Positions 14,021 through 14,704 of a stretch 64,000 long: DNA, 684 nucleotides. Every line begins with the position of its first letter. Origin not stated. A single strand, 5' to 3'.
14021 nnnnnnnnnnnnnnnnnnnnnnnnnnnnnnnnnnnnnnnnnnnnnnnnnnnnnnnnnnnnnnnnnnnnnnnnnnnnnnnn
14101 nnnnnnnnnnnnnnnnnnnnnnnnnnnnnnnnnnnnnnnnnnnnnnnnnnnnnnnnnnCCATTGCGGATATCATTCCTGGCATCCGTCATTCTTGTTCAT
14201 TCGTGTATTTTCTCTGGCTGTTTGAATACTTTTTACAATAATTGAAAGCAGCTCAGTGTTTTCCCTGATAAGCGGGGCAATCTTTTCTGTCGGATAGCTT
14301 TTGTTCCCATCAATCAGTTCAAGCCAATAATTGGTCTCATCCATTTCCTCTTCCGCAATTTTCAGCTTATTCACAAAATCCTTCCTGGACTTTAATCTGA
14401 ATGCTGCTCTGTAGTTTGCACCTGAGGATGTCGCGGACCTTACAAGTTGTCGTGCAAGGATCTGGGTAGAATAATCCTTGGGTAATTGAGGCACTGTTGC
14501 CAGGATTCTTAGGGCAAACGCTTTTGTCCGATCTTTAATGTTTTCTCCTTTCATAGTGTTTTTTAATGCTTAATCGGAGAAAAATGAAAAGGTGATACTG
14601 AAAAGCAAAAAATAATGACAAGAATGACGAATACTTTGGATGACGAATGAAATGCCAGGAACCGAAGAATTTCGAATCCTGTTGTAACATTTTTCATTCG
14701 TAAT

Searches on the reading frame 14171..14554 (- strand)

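Call 41: search_protein_families(library=pfam, proteins=[window:14171-14554:-])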
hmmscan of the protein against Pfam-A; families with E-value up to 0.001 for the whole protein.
window:14171-14554:- (127 aa): 1 family
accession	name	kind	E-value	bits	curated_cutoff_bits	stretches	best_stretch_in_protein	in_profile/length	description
PF05635.17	23S_rRNA_IVP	-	1.3e-15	58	33.8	1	8-107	7-105/106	23S rRNA-intervening sequence protein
